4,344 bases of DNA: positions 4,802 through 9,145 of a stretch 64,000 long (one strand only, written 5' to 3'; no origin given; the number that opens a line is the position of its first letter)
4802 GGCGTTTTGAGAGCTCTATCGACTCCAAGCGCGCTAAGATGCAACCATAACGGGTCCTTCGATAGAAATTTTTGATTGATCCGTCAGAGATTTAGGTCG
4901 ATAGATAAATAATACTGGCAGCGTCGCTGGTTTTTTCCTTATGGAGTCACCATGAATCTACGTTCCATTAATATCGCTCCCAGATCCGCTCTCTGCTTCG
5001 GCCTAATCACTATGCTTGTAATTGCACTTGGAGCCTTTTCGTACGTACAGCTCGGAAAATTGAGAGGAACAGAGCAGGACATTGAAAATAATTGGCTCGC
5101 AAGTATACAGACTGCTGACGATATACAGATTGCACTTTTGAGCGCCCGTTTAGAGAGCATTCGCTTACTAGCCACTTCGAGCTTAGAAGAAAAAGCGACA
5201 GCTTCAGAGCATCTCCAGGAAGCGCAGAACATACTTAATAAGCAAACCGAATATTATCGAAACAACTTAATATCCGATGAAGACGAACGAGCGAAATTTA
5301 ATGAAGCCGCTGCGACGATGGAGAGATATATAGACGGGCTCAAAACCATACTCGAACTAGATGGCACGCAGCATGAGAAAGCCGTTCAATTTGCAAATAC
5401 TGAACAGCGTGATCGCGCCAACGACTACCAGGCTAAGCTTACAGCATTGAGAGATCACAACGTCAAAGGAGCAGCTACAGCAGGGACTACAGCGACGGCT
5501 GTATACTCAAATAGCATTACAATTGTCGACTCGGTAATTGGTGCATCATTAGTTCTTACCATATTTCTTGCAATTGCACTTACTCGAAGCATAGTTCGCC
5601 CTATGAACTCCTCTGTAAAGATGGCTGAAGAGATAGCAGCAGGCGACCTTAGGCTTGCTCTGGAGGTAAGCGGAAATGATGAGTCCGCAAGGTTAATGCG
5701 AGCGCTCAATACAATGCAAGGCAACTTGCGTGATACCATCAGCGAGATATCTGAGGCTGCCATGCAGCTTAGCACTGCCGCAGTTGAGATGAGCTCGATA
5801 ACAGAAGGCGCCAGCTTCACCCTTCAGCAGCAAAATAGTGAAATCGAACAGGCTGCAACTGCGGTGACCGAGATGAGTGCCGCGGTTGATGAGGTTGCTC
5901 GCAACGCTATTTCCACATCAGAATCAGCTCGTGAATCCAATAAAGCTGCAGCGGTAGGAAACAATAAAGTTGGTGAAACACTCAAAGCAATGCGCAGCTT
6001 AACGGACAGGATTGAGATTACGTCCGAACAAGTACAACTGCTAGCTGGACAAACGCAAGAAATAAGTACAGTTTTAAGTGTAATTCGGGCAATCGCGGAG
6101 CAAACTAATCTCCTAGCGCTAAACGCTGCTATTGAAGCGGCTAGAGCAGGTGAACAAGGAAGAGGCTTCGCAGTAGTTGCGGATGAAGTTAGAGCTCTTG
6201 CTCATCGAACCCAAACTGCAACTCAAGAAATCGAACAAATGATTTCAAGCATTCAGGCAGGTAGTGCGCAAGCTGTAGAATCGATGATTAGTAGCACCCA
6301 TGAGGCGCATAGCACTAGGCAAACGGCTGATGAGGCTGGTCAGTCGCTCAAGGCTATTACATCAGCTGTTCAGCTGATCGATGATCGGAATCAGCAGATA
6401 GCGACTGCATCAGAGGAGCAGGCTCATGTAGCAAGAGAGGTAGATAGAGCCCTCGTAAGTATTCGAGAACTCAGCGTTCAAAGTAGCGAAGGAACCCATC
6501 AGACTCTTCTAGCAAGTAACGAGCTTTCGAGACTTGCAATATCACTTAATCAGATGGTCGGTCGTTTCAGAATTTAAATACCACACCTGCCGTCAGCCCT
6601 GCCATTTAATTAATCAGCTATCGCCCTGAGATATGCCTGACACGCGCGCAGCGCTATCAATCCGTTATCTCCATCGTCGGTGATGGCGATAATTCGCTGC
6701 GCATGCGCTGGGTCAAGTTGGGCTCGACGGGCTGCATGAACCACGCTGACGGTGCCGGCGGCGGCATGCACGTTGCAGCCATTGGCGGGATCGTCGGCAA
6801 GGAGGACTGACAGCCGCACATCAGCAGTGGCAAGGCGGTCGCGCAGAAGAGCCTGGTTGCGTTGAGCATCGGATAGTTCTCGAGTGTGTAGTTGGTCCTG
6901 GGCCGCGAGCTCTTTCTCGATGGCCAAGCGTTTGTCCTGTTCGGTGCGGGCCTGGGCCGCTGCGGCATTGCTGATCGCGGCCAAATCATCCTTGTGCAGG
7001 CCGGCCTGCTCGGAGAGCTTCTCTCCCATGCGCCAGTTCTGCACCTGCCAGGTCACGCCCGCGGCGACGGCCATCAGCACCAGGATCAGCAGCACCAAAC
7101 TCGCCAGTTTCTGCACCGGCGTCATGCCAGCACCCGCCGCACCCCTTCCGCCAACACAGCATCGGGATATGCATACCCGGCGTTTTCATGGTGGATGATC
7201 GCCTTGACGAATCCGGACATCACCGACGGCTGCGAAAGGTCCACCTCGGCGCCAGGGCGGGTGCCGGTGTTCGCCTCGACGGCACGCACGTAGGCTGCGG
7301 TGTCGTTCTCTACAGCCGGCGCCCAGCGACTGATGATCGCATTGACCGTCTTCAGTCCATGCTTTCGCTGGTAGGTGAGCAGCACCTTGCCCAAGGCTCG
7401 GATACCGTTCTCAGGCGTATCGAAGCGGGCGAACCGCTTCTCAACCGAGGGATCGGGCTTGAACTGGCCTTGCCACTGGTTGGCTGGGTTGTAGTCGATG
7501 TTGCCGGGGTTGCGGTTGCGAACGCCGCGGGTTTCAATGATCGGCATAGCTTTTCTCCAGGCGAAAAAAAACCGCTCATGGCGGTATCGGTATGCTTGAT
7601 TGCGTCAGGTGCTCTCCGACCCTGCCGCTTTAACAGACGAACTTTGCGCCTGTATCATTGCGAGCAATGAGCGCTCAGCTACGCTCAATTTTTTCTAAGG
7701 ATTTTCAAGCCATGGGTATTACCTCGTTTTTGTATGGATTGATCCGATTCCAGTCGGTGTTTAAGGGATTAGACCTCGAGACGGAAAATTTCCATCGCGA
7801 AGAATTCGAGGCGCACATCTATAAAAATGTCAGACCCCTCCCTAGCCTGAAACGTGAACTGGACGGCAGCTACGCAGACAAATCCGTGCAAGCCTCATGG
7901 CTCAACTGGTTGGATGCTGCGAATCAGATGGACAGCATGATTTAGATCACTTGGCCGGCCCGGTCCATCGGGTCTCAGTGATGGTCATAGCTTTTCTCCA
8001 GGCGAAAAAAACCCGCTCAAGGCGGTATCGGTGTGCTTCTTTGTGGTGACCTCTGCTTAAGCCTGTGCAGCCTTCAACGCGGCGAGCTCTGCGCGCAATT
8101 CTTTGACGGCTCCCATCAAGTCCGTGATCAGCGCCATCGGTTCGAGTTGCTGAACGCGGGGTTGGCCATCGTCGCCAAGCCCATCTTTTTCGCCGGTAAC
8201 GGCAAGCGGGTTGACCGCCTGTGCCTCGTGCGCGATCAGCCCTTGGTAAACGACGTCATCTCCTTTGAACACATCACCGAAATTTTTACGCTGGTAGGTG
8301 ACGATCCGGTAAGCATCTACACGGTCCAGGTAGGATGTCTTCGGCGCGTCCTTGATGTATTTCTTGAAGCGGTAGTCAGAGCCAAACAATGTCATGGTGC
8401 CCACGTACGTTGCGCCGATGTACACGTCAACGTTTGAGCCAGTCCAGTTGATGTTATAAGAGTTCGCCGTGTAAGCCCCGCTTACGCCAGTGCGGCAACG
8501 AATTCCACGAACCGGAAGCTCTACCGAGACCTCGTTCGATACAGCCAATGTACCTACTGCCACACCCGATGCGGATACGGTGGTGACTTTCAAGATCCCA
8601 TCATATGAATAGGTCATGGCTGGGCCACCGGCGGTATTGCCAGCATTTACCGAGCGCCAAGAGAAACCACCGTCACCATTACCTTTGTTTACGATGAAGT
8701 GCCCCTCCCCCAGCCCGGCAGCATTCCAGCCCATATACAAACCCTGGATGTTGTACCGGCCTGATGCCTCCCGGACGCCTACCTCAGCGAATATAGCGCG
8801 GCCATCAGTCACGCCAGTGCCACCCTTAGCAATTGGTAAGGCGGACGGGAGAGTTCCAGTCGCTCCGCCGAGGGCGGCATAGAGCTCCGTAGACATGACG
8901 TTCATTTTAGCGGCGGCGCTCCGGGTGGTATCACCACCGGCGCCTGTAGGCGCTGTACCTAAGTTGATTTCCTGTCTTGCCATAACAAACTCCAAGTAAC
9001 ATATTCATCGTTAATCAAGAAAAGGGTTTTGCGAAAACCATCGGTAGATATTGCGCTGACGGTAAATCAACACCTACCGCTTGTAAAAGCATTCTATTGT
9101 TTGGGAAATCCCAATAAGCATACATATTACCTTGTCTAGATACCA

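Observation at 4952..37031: Candidate distributed prophage lifestyle-switch system (MCP + BdlA-like + EAL PDE + CsrA variant)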

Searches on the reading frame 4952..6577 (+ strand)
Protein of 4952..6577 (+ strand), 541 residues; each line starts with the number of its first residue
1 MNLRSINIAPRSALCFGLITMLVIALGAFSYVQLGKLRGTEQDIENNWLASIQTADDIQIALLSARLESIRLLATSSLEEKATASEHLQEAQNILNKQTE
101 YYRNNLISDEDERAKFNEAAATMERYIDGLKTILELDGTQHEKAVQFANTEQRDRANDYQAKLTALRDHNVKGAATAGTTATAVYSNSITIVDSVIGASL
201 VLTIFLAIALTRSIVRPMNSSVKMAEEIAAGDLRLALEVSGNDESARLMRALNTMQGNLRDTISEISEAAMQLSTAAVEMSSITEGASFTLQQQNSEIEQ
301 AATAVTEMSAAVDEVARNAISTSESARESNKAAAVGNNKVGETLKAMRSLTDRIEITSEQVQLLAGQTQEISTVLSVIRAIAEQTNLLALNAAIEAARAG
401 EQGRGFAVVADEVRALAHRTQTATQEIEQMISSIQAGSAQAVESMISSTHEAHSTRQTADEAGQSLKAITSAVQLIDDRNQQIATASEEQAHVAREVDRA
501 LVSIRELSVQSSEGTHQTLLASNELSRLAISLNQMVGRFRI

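Call 4: search_protein_families(library=pfam, proteins=[window:4952-6577:+])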
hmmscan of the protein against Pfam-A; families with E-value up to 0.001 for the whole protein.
window:4952-6577:+ (541 aa): 4 families
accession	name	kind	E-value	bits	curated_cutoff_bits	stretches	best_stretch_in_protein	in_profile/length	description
PF00015.26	MCPsignal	-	2e-44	151.9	34.6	1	323-506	1-170/172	Methyl-accepting chemotaxis protein (MCP) signalling domain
PF12729.13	4HB_MCP_1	-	1.4e-16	61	27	1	8-185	4-181/181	Four helix bundle sensory module for signal transduction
PF00672.30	HAMP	-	1.3e-11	45.1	25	1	210-261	2-53/53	HAMP domain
PF02203.21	TarH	-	1.3e-05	25.6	25.2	1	5-170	4-173/177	Tar ligand binding domain homologue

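Call 19: search_dna_similar(query=window:4952-6577:+, collection=phages, mode=protein, max_rows=25)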
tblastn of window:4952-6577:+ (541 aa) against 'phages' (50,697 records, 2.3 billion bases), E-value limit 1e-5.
Records with a match: 27; places in all: 29; records where one place covers at least 80% of the query: 9.
Best place of each record, by identity: <60% 27.
By first word of the organism name: Salmonella 11; Escherichia 4; Listeria 4; Pseudomonas 3; Vibrio 3; Acinetobacter 2.
By host as written in the record: Homo sapiens 5; Salmonella enterica subsp. enterica serovar Kentucky 4; Listeria monocytogenes 4; Escherichia coli O157:H7 ATCC 43895 3; Pseudomonas aeruginosa 3; Vibrio mediterranei 3; - 2; Salmonella enterica subsp. enterica serovar Indiana J46 2; and 1 more.
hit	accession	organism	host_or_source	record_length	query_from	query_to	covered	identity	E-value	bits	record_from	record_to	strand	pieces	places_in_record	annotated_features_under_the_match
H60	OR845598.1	Escherichia phage ECO95 1-6-1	Escherichia coli O157:H7 ATCC 43895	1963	3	512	94%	29.0%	4e-19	97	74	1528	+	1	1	record has no annotation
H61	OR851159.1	Salmonella phage S.Kent 1-2-1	Salmonella enterica subsp. enterica ...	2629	3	512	94%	29.0%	5e-19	97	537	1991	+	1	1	record has no annotation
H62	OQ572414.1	Pseudomonas phage Y13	Pseudomonas aeruginosa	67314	214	541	61%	43.9%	3e-46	180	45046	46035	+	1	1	record has no annotation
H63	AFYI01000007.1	Salmonella enterica subsp. enterica serovar Infantis str. ...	Homo sapiens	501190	30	507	88%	28.8%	1e-19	99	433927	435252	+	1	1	methyl-accepting chemotaxis protein signaling domain protein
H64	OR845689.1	Escherichia phage ECO95 1-6-1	Escherichia coli O157:H7 ATCC 43895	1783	72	507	81%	30.0%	9e-21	101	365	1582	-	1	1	record has no annotation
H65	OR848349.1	Listeria phage LM 4-14-1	Listeria monocytogenes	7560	18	513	92%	26.2%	5e-12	75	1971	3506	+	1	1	record has no annotation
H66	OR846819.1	Listeria phage LM 4-11-1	Listeria monocytogenes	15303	18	513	92%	26.2%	5e-12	75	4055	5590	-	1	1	record has no annotation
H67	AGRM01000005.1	Salmonella enterica subsp. houtenae str. ATCC BAA-1581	Homo sapiens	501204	72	507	81%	29.6%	7e-19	97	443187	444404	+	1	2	methyl-accepting chemotaxis protein signaling domain protein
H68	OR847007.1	Listeria phage LM 4-11-1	Listeria monocytogenes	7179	41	513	87%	26.7%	5e-12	75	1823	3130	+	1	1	record has no annotation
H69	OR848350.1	Listeria phage LM 4-14-1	Listeria monocytogenes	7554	41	513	87%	26.7%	5e-12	75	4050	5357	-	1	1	record has no annotation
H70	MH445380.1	Escherichia phage P1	Escherichia coli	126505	213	539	60%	38.2%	1e-31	136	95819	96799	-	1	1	aerotaxis sensor receptor protein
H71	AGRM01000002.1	Salmonella enterica subsp. houtenae str. ATCC BAA-1581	Homo sapiens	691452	185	541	66%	32.2%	3e-13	79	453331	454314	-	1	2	methyl-accepting chemotaxis protein signaling domain protein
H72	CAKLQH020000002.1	Acinetobacter phage MD-2021a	not known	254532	198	541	64%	32.8%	1e-22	108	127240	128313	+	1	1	tap: methyl-accepting chemotaxis protein IV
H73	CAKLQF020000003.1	Acinetobacter phage MD-2021a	not known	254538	198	541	64%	32.8%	1e-22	108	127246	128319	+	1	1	tap: methyl-accepting chemotaxis protein IV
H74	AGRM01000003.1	Salmonella enterica subsp. houtenae str. ATCC BAA-1581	Homo sapiens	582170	205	541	62%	33.4%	3e-16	89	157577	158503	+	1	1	methyl-accepting chemotaxis protein signaling domain protein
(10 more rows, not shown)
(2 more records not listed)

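Call 23: find_related_loci(query=window:4952-6577:+, collection=viral_contigs, flank=10000)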
Query window:4952-6577:+ (541 aa) in viral_contigs; peptide patterns used: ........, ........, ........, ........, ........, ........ (x = any residue, [..] = any of these).
29 stretches matched a pattern; 16 encode a relative of the query (tblastn E <= 1e-3); 16 distinct loci.
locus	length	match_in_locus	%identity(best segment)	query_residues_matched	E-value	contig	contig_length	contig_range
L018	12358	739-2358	69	1-540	0e+0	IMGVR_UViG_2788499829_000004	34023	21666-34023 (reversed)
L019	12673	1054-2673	66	1-540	0e+0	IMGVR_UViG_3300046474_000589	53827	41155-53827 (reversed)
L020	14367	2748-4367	64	1-540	0e+0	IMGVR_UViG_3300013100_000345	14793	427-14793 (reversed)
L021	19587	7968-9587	64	1-540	0e+0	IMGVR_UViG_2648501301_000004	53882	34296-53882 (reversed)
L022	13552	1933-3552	64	1-540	0e+0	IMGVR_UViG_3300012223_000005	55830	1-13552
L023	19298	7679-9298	64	1-540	0e+0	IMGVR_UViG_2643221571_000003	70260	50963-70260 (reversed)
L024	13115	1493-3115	49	1-541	3e-149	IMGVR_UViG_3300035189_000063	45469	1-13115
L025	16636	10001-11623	50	1-541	7e-149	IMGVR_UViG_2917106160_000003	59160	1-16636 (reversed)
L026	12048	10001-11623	49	1-541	6e-149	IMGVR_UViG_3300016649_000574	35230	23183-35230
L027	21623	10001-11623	50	1-541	4e-148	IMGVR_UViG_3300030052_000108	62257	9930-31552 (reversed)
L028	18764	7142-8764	50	1-541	3e-144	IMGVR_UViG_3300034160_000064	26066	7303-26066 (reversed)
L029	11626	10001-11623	47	1-541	9e-138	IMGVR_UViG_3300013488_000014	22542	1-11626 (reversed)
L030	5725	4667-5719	60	1-351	4e-125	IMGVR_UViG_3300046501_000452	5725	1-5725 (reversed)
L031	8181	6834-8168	49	1-445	3e-121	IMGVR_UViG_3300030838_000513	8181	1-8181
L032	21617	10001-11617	49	1-541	4e-141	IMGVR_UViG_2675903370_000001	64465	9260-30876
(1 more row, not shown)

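Call 39: search_protein_families(library=ncbifam, proteins=[window:4952-6577:+], max_evalue=0.01)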
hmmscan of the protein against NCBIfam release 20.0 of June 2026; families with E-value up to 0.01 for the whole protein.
window:4952-6577:+ (541 aa): 12 families
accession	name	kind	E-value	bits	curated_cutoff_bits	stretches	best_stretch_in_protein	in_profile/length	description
NF058645.1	MCPCtpMPsAe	equivalog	1.5e-77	261.6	900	1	190-541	202-558/558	methyl-accepting chemotaxis protein CtpM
NF011615.0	PRK15041.1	equivalog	1.8e-41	142.5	947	1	34-541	43-517/554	methyl-accepting chemotaxis protein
NF041847.1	transduc_aer2_vibrio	equivalog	2.1e-41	142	1200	1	210-537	451-750/804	aerotaxis transducer Aer2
NF047851.1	MCPCitTducer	equivalog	2.9e-38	132.3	900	1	82-541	91-516/553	methyl-accepting chemotaxis citrate transducer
NF007309.0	PRK09793.1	equivalog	4.8e-34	118.2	903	1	145-539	145-511/533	methyl-accepting chemotaxis protein IV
NF011622.0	PRK15048.1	equivalog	6.9e-32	111.3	900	1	31-541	40-515/553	methyl-accepting chemotaxis protein II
NF050802.1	AspChtxCcaA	equivalog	1.2e-21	76.8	1300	1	218-484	415-681/700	aspartate chemotaxis receptor CcaA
NF040691.1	MtrAB_MtrB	equivalog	4e-10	39.3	450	1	199-269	196-267/507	MtrAB system histidine kinase MtrB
NF033092.0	HK_WalK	equivalog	2.3e-09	36.4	725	1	42-386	34-367/594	cell wall metabolism sensor histidine kinase WalK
NF038263.1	prot_phos_SiaA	equivalog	1.5e-06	27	700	1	191-278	311-397/658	biofilm regulation protein phosphatase SiaA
NF007896.0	PRK10600.1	equivalog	3.4e-06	26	578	1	64-279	52-242/598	nitrate/nitrite two-component system sensor histidine kinase NarX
NF012226.0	AdeS_HK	equivalog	0.0012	18.1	500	1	193-264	63-136/353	two-component sensor histidine kinase AdeS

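Call 102: find_homologous_proteins(query=window:4952-6577:+, region=1-260, max_evalue=1e-10)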
Query window:4952-6577:+, residues 1-260 (260 aa): 379 proteins with E <= 1e-10 among 7093 candidates; the best 120 are listed.
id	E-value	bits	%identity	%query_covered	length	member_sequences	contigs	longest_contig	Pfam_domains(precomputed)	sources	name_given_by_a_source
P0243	1.1e-151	521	97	100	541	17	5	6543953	PF00015.27,PF00672.31,PF12729.14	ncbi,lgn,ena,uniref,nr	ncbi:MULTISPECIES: methyl-accepting chemotaxis protein [unclassified Pseudomonas]|uniref:methyl-acce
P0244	1.1e-123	429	80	100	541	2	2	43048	PF00015.27,PF00672.31,PF12729.14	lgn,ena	-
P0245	4.7e-113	394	73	100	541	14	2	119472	PF00015.27,PF00672.31,PF12729.14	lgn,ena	-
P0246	2.1e-112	392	73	100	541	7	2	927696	PF00015.27,PF00672.31,PF12729.14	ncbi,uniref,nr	ncbi:methyl-accepting chemotaxis protein [Pseudomonas syringae]|uniref:methyl-accepting chemotaxis p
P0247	1.0e-108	380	71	100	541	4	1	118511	PF00015.27,PF00672.31,PF12729.14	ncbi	-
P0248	1.1e-108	380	70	100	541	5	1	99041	PF00015.27,PF00672.31,PF12729.14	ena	-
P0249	1.8e-108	380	70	100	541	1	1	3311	PF00015.27,PF00672.31,PF12729.14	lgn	-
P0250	2.6e-108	379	71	100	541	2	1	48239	PF00015.27,PF00672.31,PF12729.14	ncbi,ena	-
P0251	1.4e-107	377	70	100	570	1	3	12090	PF00015.27,PF00672.31,PF12729.14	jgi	jgi:methyl-accepting chemotaxis protein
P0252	1.9e-107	376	70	100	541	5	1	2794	PF00015.27,PF00672.31,PF12729.14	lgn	-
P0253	4.1e-106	372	70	100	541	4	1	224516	PF00015.27,PF00672.31,PF12729.14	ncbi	-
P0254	8.3e-106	371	70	100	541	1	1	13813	PF00015.27,PF00672.31,PF12729.14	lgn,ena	-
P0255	1.3e-105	370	68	100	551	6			PF00015.27,PF00672.31,PF12729.14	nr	nr:methyl-accepting chemotaxis protein [Pseudomonas syringae]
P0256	3.2e-105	369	68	100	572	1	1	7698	PF00015.27,PF00672.31,PF12729.14,PF02203.22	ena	-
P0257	1.3e-104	367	69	100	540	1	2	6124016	PF00015.27,PF00672.31,PF12729.14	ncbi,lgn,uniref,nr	ncbi:methyl-accepting chemotaxis protein [Pseudomonas syringae]|uniref:Methyl-accepting chemotaxis p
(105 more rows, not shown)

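Call 103: find_encoding_contigs(protein=P0243, flank=10000, max_places=5)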
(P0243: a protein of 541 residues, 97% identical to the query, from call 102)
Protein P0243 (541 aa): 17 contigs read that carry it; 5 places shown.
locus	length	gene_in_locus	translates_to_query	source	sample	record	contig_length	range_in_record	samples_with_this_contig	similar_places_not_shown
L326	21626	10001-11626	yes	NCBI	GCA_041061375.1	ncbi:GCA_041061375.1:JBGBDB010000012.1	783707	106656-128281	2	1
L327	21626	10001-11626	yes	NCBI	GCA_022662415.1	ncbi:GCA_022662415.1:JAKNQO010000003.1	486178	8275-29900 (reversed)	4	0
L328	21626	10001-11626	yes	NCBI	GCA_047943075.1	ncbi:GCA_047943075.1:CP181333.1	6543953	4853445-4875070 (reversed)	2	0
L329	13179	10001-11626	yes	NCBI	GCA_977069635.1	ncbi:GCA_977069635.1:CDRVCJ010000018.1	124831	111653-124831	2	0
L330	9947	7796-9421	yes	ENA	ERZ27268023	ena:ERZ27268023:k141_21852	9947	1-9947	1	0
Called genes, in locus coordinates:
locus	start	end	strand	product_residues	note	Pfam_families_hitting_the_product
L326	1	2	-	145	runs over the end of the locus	PF00480:ROK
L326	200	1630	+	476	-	PF13347:MFS_2 (faint), PF07690:MFS_1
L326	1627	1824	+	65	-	-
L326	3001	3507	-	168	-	PF27278:YuaE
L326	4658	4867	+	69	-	-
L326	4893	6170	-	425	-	PF00817:IMS, PF21999:IMS_HHH_1 (faint), PF11799:IMS_C, PF13438:DUF4113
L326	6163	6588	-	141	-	PF00717:Peptidase_S24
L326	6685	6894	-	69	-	-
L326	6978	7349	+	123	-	PF02586:SRAP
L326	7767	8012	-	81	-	-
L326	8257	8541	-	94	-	-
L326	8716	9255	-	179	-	PF24720:DUF7673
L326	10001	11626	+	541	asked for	PF12729:4HB_MCP_1, PF00672:HAMP, PF00015:MCPsignal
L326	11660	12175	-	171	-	PF03245:Phage_lysis (weak)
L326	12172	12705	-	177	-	PF00182:Glyco_hydro_19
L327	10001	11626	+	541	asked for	PF12729:4HB_MCP_1, PF00672:HAMP, PF00015:MCPsignal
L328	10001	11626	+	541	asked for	PF12729:4HB_MCP_1, PF00672:HAMP, PF00015:MCPsignal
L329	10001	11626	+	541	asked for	PF12729:4HB_MCP_1, PF00672:HAMP, PF00015:MCPsignal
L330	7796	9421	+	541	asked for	PF12729:4HB_MCP_1, PF00672:HAMP, PF00015:MCPsignal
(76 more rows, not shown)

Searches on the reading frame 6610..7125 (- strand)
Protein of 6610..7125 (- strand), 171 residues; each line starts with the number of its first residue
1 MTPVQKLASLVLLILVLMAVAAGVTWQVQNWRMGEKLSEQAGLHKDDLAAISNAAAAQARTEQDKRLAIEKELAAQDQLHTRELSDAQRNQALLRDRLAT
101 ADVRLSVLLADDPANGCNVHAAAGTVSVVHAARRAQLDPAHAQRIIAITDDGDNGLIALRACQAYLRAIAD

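Call 4: search_protein_families(library=pfam, proteins=[window:6610-7125:-])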
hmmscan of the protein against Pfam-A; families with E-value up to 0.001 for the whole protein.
window:6610-7125:- (171 aa): 1 family
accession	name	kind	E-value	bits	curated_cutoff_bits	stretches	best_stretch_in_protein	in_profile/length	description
PF03245.18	Phage_lysis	-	0.00037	21.1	25.4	1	55-168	15-123/126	Bacteriophage Rz lysis protein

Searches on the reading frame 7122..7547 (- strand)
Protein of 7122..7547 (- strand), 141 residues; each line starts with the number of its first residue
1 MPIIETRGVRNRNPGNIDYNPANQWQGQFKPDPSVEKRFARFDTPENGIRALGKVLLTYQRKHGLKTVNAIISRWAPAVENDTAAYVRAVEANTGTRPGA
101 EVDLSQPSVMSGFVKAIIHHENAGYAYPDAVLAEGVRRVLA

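Call 12: search_protein_families(library=pfam, proteins=[window:7122-7547:-], max_evalue=0.01)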
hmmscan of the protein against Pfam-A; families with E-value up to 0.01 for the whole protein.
window:7122-7547:- (141 aa): 0 families

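Call 38: search_protein_families(library=phrogs, proteins=[window:7122-7547:-], max_evalue=0.001)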
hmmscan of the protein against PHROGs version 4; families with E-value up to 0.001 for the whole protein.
window:7122-7547:- (141 aa): 5 families
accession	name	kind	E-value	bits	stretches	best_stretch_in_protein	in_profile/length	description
phrog_873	-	head and packaging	1.9e-58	199.8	1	2-139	351-487/1277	endolysin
phrog_2276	-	tail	2e-22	80.7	1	5-135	489-610/673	tail length tape measure protein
phrog_7182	-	other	3.1e-22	79.6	1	6-121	658-779/1228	tail injection transglycosylase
phrog_992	-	head and packaging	2.7e-21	76.8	1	8-124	166-275/764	head protein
phrog_7694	-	unknown function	8.5e-14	52.2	1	6-126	504-620/675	-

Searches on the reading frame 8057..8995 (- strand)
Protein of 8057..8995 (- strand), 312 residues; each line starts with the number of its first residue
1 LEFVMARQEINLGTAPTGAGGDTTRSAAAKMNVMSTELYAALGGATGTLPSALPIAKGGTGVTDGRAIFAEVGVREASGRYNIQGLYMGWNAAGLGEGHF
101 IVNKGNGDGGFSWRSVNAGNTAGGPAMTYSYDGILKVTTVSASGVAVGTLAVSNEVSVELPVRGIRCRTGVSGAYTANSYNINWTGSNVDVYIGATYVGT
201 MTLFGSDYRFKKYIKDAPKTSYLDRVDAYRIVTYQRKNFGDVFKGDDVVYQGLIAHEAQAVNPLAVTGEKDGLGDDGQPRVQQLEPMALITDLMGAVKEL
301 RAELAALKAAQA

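Call 4: search_protein_families(library=pfam, proteins=[window:8057-8995:-])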
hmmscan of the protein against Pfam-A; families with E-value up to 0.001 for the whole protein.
window:8057-8995:- (312 aa): 1 family
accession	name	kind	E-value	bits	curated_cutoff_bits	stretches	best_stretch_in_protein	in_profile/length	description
PF13884.11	Peptidase_S74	-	4.4e-06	27.3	22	1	206-266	1-57/58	Chaperone of endosialidase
